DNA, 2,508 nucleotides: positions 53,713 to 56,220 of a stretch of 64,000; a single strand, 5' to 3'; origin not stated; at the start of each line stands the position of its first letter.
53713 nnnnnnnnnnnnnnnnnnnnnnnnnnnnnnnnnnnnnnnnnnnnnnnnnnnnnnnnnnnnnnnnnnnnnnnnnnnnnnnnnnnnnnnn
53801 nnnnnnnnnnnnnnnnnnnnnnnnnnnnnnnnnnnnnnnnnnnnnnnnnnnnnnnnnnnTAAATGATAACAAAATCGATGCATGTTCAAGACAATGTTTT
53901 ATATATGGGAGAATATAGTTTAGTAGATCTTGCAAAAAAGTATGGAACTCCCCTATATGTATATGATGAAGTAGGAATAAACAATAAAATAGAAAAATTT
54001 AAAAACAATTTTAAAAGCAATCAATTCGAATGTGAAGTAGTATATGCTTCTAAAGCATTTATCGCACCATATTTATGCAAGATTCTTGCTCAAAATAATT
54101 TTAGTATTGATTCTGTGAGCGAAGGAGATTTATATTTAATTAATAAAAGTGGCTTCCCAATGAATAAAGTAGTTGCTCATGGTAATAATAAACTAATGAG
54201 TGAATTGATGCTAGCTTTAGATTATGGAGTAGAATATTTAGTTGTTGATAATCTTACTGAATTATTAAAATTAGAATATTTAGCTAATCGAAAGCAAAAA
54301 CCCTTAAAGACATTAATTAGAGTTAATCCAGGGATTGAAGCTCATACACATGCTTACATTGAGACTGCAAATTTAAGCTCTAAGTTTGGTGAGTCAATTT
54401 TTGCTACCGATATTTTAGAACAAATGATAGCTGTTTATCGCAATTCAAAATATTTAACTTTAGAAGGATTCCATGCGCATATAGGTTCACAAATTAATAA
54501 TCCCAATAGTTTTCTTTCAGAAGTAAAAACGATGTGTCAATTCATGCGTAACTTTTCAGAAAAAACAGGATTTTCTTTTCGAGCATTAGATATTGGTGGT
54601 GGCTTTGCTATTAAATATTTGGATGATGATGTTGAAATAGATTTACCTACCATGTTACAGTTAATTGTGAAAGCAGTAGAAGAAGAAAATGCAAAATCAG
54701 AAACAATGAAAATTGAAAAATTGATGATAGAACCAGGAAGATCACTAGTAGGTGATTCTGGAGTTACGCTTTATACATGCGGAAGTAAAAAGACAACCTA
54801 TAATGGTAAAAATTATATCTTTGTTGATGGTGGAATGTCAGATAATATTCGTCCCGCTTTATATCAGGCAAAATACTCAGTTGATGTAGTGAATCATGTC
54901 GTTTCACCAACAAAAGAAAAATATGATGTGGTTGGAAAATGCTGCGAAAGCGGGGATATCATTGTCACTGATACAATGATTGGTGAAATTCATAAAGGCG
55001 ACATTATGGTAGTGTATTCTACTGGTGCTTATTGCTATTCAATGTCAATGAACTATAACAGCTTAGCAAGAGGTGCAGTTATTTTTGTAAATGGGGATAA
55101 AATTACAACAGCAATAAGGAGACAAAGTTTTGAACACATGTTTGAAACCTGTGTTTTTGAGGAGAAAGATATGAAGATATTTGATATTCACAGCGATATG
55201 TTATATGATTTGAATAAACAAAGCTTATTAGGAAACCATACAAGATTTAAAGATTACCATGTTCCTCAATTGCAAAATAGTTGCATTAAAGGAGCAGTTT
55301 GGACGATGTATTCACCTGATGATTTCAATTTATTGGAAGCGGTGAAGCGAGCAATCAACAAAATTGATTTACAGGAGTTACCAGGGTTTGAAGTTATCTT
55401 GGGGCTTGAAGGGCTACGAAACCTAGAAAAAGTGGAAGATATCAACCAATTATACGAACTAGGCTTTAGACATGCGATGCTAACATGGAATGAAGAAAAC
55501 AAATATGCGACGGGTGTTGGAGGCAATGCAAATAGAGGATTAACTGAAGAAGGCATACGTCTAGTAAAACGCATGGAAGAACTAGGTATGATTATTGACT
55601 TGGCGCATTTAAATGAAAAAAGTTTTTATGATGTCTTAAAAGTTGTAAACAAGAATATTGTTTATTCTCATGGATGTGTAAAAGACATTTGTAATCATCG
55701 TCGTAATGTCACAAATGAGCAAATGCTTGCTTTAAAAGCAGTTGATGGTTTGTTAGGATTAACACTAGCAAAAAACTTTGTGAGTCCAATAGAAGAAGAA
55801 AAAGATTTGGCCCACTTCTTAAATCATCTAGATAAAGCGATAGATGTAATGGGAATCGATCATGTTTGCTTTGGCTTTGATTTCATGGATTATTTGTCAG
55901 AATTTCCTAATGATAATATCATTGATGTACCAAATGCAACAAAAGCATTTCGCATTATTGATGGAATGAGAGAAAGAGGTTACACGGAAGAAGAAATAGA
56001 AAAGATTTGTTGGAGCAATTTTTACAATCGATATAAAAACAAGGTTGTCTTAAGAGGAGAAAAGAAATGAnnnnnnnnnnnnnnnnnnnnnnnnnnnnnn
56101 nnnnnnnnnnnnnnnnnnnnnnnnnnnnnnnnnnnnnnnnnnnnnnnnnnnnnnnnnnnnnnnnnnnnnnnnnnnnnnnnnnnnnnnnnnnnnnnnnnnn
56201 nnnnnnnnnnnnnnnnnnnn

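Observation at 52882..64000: Operon for cytoplasmic salvage of peptidoglycan peptides ending in diaminopimelate-to-lysine conversion (hypothesis)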

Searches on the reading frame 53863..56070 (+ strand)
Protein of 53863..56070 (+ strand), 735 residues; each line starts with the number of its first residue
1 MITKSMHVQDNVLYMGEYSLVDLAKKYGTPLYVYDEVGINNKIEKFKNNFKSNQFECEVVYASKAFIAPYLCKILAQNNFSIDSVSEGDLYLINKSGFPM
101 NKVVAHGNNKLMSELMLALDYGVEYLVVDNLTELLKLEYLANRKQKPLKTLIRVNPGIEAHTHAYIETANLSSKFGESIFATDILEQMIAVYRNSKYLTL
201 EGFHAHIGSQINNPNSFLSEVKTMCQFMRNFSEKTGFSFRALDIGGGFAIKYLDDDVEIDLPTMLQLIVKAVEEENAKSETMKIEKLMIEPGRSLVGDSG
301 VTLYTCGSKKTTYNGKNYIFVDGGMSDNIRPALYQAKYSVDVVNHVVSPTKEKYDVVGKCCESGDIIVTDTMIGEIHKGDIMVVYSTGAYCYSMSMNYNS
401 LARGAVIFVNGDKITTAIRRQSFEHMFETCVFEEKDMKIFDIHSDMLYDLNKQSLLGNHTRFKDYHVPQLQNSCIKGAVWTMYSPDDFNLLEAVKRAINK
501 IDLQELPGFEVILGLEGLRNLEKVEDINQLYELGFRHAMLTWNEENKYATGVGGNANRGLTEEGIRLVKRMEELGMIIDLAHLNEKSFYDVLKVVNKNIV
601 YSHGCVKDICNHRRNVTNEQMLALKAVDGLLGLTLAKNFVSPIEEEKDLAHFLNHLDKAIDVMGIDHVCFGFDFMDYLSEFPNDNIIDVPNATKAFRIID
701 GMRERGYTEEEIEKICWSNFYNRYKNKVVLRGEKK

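Call 3: search_protein_families(library=pfam, proteins=[window:53863-56070:+], max_evalue=0.01)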
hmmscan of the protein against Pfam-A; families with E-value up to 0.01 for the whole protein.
window:53863-56070:+ (735 aa): 4 families
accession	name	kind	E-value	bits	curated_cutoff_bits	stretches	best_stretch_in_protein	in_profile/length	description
PF01244.27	Peptidase_M19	-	4.7e-60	203.8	26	1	508-722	104-315/319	Membrane dipeptidase (Peptidase family M19)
PF02784.22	Orn_Arg_deC_N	-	1.8e-49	168.8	23.4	1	39-296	4-246/247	Pyridoxal-dependent decarboxylase, pyridoxal binding domain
PF00278.28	Orn_DAP_Arg_deC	-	2.4e-18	66.6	23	1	32-388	2-95/95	Pyridoxal-dependent decarboxylase, C-terminal sheet domain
PF04909.20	Amidohydro_2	-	0.00013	22.3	26.4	1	562-719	127-282/289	Amidohydrolase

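Call 4: search_protein_families(library=ncbifam, proteins=[window:53863-56070:+], max_evalue=0.01)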
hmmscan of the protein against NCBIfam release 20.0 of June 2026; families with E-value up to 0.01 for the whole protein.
window:53863-56070:+ (735 aa): 7 families
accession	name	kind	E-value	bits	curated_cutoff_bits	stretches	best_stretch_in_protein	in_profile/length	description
TIGR01048.1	lysA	equivalog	2.9e-121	404.9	297.9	1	9-428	5-414/417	diaminopimelate decarboxylase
NF006515.0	PRK08961.1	equivalog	3.7e-50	170.7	802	1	21-400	496-850/861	bifunctional aspartate kinase/diaminopimelate decarboxylase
TIGR03099.1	dCO2ase_PEP1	hypoth_equivalog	8.6e-50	170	478.45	1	7-396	2-384/398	pyridoxal-dependent decarboxylase, exosortase A system-associated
NF052544.1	OrLyDeCDokD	equivalog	1.6e-44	152.2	700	1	8-427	21-456/461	ornithine/lysine decarboxylase DokD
NF041039.1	FslC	exception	3.5e-17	62.3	500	1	22-419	21-413/418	rhizoferrin biosystnesis N-citrylornithine decarboxylase FslC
TIGR01273.1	speA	equivalog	1.1e-10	40.7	624.1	1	126-302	167-344/624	arginine decarboxylase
NF003763.0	PRK05354.1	equivalog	2e-10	39.8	369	1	125-302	174-352/636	biosynthetic arginine decarboxylase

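Call 8: find_homologous_proteins(query=window:53863-56070:+, max_evalue=1e-10)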
Query window:53863-56070:+ (735 aa): 8000 proteins with E <= 1e-10 among 8000 candidates; the best 120 are listed.
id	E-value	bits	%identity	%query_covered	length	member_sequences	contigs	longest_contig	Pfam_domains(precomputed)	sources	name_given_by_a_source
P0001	0.0e+0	1564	92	100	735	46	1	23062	PF01244.28,PF02784.23,PF00278.29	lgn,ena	-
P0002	0.0e+0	1550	91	100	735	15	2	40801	PF01244.28,PF02784.23,PF00278.29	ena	-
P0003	0.0e+0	1413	83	100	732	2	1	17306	PF01244.28,PF02784.23,PF00278.29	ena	-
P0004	0.0e+0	1066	64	100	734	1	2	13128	PF01244.28,PF02784.23,PF00278.29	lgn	-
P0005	0.0e+0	1065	65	100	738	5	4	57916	PF01244.28,PF02784.23,PF00278.29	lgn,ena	-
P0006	0.0e+0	1065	64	100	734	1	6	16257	PF01244.28,PF02784.23,PF00278.29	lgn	-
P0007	0.0e+0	1063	64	100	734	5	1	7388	PF01244.28,PF02784.23,PF00278.29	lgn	-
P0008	0.0e+0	1063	64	100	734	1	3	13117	PF01244.28,PF02784.23,PF00278.29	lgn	-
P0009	0.0e+0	1063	64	100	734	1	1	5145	PF01244.28,PF02784.23,PF00278.29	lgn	-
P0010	0.0e+0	1059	64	100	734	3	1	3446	PF01244.28,PF02784.23,PF00278.29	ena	-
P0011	0.0e+0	1057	64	100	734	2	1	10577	PF01244.28,PF02784.23,PF00278.29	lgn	-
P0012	0.0e+0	1054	64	100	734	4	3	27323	PF01244.28,PF02784.23,PF00278.29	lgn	-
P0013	0.0e+0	1051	63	100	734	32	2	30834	PF01244.28,PF02784.23,PF00278.29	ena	-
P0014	0.0e+0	1042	64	100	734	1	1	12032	PF01244.28,PF02784.23,PF00278.29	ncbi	-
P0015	0.0e+0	1032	62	100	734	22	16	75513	PF04909.21,PF01244.28,PF02784.23,PF00278.29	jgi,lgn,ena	-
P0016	1.4e-290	984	60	100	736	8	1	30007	PF01244.28,PF02784.23,PF00278.29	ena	-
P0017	3.2e-290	983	58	99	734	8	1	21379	PF01244.28,PF02784.23,PF00278.29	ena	-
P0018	1.8e-289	980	59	100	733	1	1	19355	PF01244.28,PF02784.23,PF00278.29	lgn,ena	-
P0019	5.9e-287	972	59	100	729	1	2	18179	PF01244.28,PF02784.23,PF00278.29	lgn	-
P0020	7.0e-287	972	58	100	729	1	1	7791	PF01244.28,PF02784.23,PF00278.29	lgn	-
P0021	9.0e-286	968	57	99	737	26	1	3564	PF01244.28,PF02784.23,PF00278.29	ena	-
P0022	5.4e-284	962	58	99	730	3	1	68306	PF01244.28,PF02784.23,PF00278.29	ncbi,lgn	-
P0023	8.6e-283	958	61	99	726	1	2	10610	PF01244.28,PF02784.23,PF00278.29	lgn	-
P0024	1.9e-282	957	57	99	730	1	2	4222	PF01244.28,PF02784.23,PF00278.29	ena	-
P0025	2.2e-282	957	57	99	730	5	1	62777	PF01244.28,PF02784.23,PF00278.29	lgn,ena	-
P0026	4.9e-282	956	57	99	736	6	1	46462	PF01244.28,PF02784.23,PF00278.29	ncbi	-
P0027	9.8e-282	955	57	99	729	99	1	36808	PF01244.28,PF02784.23,PF00278.29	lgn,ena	-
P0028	5.3e-281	952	58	100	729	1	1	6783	PF01244.28,PF02784.23,PF00278.29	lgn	-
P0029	8.9e-281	951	58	99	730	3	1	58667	PF01244.28,PF02784.23,PF00278.29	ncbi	-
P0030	2.3e-280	950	56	100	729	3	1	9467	PF01244.28,PF02784.23,PF00278.29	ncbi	-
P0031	5.5e-280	949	57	100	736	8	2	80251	PF01244.28,PF02784.23,PF00278.29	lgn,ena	-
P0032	3.8e-279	946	58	99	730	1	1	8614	PF01244.28,PF02784.23,PF00278.29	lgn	-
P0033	1.9e-278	944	56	99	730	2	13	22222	PF01244.28,PF02784.23,PF00278.29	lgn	-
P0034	2.3e-278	943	57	100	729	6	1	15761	PF01244.28,PF02784.23,PF00278.29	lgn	-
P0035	1.0e-276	938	58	99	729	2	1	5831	PF01244.28,PF02784.23,PF00278.29,PF01168.27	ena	-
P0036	2.7e-276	937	56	100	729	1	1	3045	PF01244.28,PF02784.23,PF00278.29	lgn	-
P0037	3.0e-276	936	57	100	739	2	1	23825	PF01244.28,PF02784.23,PF00278.29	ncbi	-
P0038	5.6e-276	935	56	100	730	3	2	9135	PF01244.28,PF02784.23,PF00278.29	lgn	-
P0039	7.8e-276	935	57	99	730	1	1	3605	PF01244.28,PF02784.23,PF00278.29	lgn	-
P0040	2.5e-275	933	57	100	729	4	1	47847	PF01244.28,PF02784.23,PF00278.29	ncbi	-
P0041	3.3e-275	933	56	100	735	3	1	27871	PF01244.28,PF02784.23,PF00278.29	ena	-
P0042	3.9e-275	933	58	99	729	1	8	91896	PF01244.28,PF02784.23,PF00278.29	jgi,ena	-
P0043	2.2e-274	930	57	100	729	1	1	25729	PF01244.28,PF02784.23,PF00278.29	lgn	-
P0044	2.3e-274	930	56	100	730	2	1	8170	PF01244.28,PF02784.23,PF00278.29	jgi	jgi:diaminopimelate decarboxylase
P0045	1.1e-273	928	56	100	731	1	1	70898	PF01244.28,PF02784.23,PF00278.29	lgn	-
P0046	3.9e-272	923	56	100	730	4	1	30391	PF01244.28,PF02784.23,PF00278.29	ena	-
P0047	5.1e-272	922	55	100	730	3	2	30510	PF01244.28,PF02784.23,PF00278.29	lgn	-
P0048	1.0e-271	921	58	99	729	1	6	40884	PF01244.28,PF02784.23,PF00278.29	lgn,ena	-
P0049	1.3e-271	921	57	99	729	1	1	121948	PF01244.28,PF02784.23,PF00278.29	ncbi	-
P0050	2.2e-271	920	56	100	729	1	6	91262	PF01244.28,PF02784.23,PF00278.29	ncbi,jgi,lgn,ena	ncbi:MAG: diaminopimelate decarboxylase [Bacilli bacterium]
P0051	2.3e-271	920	56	100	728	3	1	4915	PF01244.28,PF02784.23,PF00278.29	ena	-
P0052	2.6e-271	920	56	99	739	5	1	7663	PF01244.28,PF02784.23,PF00278.29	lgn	-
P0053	5.0e-271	919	58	99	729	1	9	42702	PF01244.28,PF02784.23,PF00278.29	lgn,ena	-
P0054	2.5e-270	917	57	99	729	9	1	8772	PF01244.28,PF02784.23,PF00278.29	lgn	-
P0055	2.6e-270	917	56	100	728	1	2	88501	PF01244.28,PF02784.23,PF00278.29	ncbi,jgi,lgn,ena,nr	ncbi:MAG TPA: diaminopimelate decarboxylase [Acholeplasmataceae bacterium]|nr:diaminopimelate decarb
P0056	3.6e-270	916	57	99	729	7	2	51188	PF01244.28,PF02784.23,PF00278.29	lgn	-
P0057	3.7e-270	916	57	99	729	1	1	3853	PF01244.28,PF02784.23,PF00278.29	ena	-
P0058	4.6e-270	916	56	100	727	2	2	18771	PF01244.28,PF02784.23,PF00278.29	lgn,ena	-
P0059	4.7e-270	916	57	99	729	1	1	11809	PF01244.28,PF02784.23,PF00278.29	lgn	-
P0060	6.4e-270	915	56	99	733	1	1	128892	PF01244.28,PF02784.23,PF00278.29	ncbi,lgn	-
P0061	8.1e-270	915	56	100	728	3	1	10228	PF01244.28,PF02784.23,PF00278.29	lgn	-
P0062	1.2e-269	915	58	99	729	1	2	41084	PF01244.28,PF02784.23,PF00278.29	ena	-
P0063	1.3e-269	914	57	99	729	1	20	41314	PF01244.28,PF02784.23,PF00278.29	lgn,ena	-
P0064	1.5e-269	914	56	100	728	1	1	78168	PF01244.28,PF02784.23,PF00278.29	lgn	-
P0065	2.8e-269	913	57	99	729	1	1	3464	PF01244.28,PF02784.23,PF00278.29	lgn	-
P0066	3.1e-269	913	58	99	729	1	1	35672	PF01244.28,PF02784.23,PF00278.29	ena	-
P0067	3.4e-269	913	56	99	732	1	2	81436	PF01244.28,PF02784.23,PF00278.29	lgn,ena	-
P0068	4.6e-269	913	55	99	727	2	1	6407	PF01244.28,PF02784.23,PF00278.29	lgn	-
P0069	5.2e-269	912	57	99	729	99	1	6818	PF01244.28,PF02784.23,PF00278.29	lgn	-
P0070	5.7e-269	912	57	99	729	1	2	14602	PF01244.28,PF02784.23,PF00278.29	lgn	-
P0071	7.0e-269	912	56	100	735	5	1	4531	PF01244.28,PF02784.23,PF00278.29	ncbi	ncbi:MAG: diaminopimelate decarboxylase [Bacilli bacterium]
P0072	1.0e-268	911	57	99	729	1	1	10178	PF01244.28,PF02784.23,PF00278.29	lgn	-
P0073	1.2e-268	911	57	99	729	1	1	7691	PF01244.28,PF02784.23,PF00278.29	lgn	-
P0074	1.4e-268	911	55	99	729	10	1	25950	PF01244.28,PF02784.23,PF00278.29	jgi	-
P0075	1.5e-268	911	55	99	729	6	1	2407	PF01244.28,PF02784.23,PF00278.29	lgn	-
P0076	1.8e-268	911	57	99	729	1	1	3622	PF01244.28,PF02784.23,PF00278.29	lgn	-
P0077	2.4e-268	910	57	99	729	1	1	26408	PF01244.28,PF02784.23,PF00278.29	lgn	-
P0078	3.1e-268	910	57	99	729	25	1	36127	PF01244.28,PF02784.23,PF00278.29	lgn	-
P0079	3.4e-267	906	56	99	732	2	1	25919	PF01244.28,PF02784.23,PF00278.29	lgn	-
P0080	2.3e-265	900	54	100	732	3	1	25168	PF01244.28,PF02784.23,PF00278.29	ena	-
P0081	2.3e-265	900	56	99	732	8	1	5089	PF01244.28,PF02784.23,PF00278.29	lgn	-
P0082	5.2e-265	899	55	100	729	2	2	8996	PF01244.28,PF02784.23,PF00278.29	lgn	-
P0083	1.4e-264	898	55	99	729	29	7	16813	PF01244.28,PF02784.23,PF00278.29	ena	-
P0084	4.0e-263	893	56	99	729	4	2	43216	PF01244.28,PF02784.23,PF00278.29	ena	-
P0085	1.9e-262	891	56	99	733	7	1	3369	PF01244.28,PF02784.23,PF00278.29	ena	-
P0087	2.8e-261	887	56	99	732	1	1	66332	PF01244.28,PF02784.23,PF00278.29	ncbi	-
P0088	4.7e-261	886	55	95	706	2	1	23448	PF01244.28,PF02784.23,PF00278.29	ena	-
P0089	1.0e-260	885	55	100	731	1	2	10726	PF01244.28,PF02784.23,PF00278.29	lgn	-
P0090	1.7e-260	884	56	99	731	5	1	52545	PF01244.28,PF02784.23,PF00278.29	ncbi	-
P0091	4.8e-260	883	56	99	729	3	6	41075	PF01244.28,PF02784.23,PF00278.29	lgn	-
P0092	8.0e-259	879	56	100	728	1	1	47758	PF01244.28,PF02784.23,PF00278.29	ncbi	-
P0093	1.2e-258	878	55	100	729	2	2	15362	PF01244.28,PF02784.23,PF00278.29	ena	-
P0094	1.3e-258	878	54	98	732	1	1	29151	PF01244.28,PF02784.23,PF00278.29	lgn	-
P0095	1.8e-258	878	54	99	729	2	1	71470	PF01244.28,PF02784.23,PF00278.29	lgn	-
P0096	3.1e-257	874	55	99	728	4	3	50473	PF01244.28,PF02784.23,PF00278.29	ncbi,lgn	-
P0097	3.7e-257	873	55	99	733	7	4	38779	PF01244.28,PF02784.23,PF00278.29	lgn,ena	-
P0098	1.8e-256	871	54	99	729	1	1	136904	PF01244.28,PF02784.23,PF00278.29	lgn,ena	-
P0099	4.5e-256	870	56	100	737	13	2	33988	PF01244.28,PF02784.23,PF00278.29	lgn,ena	-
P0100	8.8e-256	869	54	100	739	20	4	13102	PF01244.28,PF02784.23,PF00278.29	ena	-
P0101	9.0e-256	869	54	99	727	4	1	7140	PF01244.28,PF02784.23,PF00278.29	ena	-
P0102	2.6e-255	867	54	100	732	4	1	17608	PF01244.28,PF02784.23,PF00278.29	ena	-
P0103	1.5e-254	865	54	99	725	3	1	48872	PF01244.28,PF02784.23,PF00278.29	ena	-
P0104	2.0e-254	864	55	99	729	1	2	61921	PF01244.28,PF02784.23,PF00278.29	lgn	-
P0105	2.2e-253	861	55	99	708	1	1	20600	PF01244.28,PF02784.23,PF00278.29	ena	-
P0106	5.2e-250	850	53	99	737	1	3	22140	PF01244.28,PF02784.23,PF00278.29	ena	-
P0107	1.5e-249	848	54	100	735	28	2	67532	PF01244.28,PF02784.23,PF00278.29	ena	-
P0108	9.5e-237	806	54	93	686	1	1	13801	PF01244.28,PF02784.23,PF00278.29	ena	-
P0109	3.2e-203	695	59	72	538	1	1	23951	PF01244.28,PF02784.23,PF00278.29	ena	-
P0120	1.0e-167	578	61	59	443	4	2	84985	PF02784.23,PF00278.29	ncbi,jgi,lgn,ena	-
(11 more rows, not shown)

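Call 10: find_encoding_contigs(protein=P0055, flank=10000, max_places=2)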
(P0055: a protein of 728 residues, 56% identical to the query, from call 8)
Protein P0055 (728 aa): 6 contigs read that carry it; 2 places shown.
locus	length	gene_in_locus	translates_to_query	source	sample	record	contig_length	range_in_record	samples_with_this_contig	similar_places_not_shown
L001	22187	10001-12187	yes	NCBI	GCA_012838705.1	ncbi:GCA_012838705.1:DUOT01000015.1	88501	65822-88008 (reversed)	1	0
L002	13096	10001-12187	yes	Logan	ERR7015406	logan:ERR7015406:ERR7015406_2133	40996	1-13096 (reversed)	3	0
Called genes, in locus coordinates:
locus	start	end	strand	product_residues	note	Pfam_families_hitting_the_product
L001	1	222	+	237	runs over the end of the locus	PF00294:PfkB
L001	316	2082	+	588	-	PF00664:ABC_membrane, PF00005:ABC_tran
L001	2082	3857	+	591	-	PF00664:ABC_membrane, PF00005:ABC_tran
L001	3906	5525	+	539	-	PF00704:Glyco_hydro_18, PF23916:TIM-barrel_EndoS (weak)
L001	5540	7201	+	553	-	PF02368:Big_2 (weak), PF26182:Ig_NUP210_5th (faint), PF26918:Ig_Eae (faint), PF20578:aBig_2 (weak), PF00704:Glyco_hydro_18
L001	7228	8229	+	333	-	PF00704:Glyco_hydro_18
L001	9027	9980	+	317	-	PF01207:Dus, PF01180:DHO_dh (faint)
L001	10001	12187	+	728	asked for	PF00278:Orn_DAP_Arg_deC, PF02784:Orn_Arg_deC_N, PF01244:Peptidase_M19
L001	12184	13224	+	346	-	PF00144:Beta-lactamase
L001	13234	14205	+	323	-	PF13527:Acetyltransf_9 (faint), PF00583:Acetyltransf_1, PF13508:Acetyltransf_7 (weak), PF00583:Acetyltransf_1, PF13673:Acetyltransf_10, PF08445:FR47 (weak), PF13508:Acetyltransf_7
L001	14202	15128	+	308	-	PF02016:Peptidase_S66, PF17676:Peptidase_S66C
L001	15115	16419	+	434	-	PF02638:GHL10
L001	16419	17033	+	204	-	PF02677:QueH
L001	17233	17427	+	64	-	-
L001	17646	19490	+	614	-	PF02838:Glyco_hydro_20b, PF00728:Glyco_hydro_20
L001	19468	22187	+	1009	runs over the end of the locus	PF01547:SBP_bac_1, PF13416:SBP_bac_8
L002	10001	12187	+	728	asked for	PF00278:Orn_DAP_Arg_deC, PF02784:Orn_Arg_deC_N, PF01244:Peptidase_M19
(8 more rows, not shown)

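Call 11: find_encoding_contigs(protein=P0098, flank=10000, max_places=2)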
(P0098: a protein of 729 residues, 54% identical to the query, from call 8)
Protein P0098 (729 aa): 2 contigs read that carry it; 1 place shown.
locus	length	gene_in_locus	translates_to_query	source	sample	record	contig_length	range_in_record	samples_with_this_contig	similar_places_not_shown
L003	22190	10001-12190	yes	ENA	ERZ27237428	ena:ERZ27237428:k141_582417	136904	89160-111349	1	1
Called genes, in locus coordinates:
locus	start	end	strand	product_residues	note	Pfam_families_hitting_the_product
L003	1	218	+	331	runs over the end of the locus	PF00465:Fe-ADH (weak), PF13685:Fe-ADH_2, PF01761:DHQ_synthase, PF24621:DHQS_C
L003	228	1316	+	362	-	PF01264:Chorismate_synt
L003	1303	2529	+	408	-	PF08501:Shikimate_dh_N, PF13238:AAA_18 (weak), PF01202:SKI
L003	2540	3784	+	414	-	PF00275:EPSP_synthase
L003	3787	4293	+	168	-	PF00692:dUTPase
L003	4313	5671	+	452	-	PF03448:MgtE_N, PF00571:CBS (faint), PF01769:MgtE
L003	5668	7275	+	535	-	PF03448:MgtE_N, PF00571:CBS, PF01769:MgtE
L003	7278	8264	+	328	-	PF01207:Dus, PF01180:DHO_dh (faint), PF00977:His_biosynth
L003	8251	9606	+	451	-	-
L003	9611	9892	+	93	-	-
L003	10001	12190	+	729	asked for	PF00278:Orn_DAP_Arg_deC, PF02784:Orn_Arg_deC_N, PF01244:Peptidase_M19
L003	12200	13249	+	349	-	PF00144:Beta-lactamase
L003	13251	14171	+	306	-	PF02016:Peptidase_S66, PF17676:Peptidase_S66C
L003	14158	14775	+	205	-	PF02677:QueH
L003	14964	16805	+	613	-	PF02838:Glyco_hydro_20b, PF00728:Glyco_hydro_20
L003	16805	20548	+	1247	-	PF01547:SBP_bac_1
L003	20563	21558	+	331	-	PF00528:BPD_transp_1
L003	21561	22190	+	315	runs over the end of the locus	PF00528:BPD_transp_1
